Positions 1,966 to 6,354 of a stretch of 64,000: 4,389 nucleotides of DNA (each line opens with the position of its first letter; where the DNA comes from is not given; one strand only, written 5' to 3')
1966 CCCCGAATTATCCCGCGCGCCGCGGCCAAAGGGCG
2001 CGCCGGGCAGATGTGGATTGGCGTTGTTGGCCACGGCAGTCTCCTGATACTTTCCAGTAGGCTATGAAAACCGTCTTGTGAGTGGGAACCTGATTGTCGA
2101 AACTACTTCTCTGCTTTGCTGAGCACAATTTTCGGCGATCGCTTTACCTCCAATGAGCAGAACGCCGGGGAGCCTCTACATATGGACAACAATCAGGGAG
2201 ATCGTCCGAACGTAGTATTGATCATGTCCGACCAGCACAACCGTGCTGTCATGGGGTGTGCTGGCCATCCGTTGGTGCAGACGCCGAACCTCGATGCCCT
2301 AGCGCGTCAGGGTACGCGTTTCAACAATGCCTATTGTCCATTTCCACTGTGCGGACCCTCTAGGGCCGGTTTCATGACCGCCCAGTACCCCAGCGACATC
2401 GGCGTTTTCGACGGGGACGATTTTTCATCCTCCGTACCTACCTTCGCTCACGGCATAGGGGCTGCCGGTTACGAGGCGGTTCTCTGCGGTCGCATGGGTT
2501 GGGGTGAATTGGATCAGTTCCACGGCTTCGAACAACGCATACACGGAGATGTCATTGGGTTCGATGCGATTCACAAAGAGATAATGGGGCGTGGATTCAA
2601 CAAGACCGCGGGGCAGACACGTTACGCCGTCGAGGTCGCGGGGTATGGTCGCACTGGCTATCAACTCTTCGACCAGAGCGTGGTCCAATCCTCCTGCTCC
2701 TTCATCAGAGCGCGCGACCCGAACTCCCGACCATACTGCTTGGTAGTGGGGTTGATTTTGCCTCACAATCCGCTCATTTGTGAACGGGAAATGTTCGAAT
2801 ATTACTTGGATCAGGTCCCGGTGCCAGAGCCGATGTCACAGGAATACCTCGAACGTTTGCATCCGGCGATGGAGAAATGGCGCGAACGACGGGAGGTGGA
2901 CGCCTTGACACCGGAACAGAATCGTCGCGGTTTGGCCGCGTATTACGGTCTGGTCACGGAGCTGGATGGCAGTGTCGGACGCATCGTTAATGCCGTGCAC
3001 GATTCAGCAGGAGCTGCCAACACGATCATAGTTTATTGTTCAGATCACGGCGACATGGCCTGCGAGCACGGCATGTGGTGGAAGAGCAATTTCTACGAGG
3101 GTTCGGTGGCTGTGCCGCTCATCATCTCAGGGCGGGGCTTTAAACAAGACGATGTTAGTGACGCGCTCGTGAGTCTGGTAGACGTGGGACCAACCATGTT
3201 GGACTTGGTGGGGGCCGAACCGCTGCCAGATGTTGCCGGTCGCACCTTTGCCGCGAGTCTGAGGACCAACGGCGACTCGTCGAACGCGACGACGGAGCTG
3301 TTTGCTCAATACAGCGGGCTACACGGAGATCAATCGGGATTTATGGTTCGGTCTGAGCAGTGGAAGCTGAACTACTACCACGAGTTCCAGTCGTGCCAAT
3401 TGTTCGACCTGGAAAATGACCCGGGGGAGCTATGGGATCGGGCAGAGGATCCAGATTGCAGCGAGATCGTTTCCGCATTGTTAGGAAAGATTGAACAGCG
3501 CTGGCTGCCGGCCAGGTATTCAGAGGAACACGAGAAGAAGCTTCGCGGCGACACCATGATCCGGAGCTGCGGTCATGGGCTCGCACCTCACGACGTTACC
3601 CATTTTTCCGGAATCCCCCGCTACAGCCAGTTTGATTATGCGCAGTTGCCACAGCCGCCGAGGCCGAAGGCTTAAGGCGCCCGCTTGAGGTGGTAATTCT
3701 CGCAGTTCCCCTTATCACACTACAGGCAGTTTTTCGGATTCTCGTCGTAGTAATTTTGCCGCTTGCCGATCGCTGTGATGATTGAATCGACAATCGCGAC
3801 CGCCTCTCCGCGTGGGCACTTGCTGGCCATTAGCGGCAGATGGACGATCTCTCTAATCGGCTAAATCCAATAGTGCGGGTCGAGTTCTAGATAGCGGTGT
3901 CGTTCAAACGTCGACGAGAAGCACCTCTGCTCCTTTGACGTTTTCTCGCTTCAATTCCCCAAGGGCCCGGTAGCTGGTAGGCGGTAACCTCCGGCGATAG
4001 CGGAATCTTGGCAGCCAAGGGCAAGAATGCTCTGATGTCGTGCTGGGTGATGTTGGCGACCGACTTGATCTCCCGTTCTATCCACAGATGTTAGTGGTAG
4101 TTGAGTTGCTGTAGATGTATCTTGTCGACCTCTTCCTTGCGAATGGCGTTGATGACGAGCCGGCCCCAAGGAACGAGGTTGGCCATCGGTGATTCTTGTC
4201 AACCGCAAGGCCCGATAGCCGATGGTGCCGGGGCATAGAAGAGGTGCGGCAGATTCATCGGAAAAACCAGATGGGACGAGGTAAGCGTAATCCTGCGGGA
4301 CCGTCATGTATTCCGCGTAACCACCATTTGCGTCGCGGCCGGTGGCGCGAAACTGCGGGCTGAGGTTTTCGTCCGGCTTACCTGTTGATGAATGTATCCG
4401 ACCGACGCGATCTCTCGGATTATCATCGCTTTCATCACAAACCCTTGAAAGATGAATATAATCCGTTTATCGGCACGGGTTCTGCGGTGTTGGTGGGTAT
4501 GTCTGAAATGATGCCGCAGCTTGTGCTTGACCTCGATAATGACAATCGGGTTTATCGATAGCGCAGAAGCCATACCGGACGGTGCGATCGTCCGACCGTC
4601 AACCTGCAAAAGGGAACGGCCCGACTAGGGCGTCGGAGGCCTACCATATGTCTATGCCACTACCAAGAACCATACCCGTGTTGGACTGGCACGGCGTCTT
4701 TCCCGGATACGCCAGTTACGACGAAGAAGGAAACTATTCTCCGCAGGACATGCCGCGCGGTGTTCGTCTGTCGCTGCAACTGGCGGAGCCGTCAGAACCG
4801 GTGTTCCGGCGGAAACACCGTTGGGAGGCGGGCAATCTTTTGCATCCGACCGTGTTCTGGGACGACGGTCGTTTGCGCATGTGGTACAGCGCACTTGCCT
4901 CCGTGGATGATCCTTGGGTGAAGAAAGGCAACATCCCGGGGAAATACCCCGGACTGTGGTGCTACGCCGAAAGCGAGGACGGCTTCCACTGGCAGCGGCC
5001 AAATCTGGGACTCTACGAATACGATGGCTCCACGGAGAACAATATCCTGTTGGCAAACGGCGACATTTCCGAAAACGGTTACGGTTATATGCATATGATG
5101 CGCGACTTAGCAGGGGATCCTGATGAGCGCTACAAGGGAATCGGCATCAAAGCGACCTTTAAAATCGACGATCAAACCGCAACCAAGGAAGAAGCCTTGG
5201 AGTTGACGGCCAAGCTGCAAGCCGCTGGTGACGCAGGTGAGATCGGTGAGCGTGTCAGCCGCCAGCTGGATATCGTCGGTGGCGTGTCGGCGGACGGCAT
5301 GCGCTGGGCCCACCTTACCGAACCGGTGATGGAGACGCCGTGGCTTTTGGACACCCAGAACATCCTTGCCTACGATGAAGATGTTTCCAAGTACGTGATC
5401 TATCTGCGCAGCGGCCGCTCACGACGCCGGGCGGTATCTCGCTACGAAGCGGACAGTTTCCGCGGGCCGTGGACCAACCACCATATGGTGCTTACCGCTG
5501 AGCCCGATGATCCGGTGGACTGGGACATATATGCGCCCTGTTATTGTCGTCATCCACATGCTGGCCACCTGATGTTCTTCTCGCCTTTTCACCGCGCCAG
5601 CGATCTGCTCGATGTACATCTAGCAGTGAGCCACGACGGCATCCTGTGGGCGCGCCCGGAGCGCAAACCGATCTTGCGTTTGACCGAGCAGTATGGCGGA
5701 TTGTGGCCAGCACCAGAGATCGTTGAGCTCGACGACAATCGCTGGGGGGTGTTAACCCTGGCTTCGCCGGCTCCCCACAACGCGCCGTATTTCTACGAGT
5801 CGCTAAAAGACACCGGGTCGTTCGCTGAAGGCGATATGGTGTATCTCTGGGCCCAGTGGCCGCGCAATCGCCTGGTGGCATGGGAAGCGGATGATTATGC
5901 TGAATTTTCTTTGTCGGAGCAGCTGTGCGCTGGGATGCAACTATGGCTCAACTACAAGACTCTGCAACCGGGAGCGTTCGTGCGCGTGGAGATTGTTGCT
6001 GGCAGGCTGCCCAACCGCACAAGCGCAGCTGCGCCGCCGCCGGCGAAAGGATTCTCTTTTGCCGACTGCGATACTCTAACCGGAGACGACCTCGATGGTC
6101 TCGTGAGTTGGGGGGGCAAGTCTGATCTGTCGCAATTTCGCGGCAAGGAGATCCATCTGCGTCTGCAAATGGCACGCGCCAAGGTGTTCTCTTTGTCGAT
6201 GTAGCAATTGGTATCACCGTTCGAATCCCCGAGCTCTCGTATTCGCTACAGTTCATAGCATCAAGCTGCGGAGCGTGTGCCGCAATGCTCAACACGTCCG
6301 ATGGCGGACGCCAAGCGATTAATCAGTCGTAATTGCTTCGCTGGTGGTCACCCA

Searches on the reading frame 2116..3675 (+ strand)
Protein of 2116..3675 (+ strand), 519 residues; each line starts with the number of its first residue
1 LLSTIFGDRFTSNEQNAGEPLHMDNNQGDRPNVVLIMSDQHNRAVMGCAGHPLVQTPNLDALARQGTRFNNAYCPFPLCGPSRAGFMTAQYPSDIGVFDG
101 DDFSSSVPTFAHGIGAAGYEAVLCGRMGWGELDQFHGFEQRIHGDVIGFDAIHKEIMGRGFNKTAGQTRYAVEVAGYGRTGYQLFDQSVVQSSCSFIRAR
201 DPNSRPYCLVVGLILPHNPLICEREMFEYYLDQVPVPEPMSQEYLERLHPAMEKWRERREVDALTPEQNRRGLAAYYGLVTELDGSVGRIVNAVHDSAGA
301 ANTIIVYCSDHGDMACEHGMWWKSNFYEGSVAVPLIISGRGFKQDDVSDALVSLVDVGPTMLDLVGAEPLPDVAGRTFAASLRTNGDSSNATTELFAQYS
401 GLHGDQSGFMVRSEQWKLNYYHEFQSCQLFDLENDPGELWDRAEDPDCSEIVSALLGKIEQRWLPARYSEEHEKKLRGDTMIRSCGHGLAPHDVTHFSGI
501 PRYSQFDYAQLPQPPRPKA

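Call 21: search_protein_families(library=pfam, proteins=[window:2116-3675:+], max_evalue=0.001)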
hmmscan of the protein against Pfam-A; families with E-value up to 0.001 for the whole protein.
window:2116-3675:+ (519 aa): 3 families
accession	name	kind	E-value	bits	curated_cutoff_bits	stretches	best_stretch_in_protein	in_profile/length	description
PF00884.28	Sulfatase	-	5e-40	138.1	25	1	31-366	1-300/301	Sulfatase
PF16347.10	SGSH_C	-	4.6e-18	66.3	29.3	1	317-461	2-150/154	N-sulphoglucosamine sulphohydrolase, C-terminal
PF01663.27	Phosphodiest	-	2.2e-05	24.7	23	0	55-99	19-64/342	Type I phosphodiesterase / nucleotide pyrophosphatase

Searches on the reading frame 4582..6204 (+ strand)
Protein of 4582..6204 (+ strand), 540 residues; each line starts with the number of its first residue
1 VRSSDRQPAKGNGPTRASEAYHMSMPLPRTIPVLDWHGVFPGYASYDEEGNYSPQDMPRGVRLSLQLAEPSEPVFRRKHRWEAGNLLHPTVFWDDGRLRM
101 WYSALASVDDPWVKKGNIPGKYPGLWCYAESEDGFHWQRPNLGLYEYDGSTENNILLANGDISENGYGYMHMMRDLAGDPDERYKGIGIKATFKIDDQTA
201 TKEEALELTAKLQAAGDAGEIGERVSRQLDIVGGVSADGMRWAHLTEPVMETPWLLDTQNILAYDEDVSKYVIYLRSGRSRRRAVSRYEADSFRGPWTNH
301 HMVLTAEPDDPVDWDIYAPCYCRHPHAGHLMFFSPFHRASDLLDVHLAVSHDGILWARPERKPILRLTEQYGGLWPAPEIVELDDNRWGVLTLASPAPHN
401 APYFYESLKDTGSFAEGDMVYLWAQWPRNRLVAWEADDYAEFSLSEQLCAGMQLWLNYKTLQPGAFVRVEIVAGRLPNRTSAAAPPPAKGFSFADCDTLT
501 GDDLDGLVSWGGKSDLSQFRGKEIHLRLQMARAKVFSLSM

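Call 21: search_protein_families(library=pfam, proteins=[window:4582-6204:+], max_evalue=0.001)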
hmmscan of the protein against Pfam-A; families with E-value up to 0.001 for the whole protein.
window:4582-6204:+ (540 aa): 0 families

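Call 38: search_protein_families(library=ncbifam, proteins=[window:4582-6204:+], max_evalue=0.01)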
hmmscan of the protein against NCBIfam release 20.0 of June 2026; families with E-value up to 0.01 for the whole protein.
window:4582-6204:+ (540 aa): 1 family
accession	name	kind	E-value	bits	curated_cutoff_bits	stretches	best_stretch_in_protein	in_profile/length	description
NF052550.1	BManbPhaseBMBP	equivalog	4.8e-05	22.9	450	1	72-152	10-86/296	beta-1,2-mannobiose phosphorylase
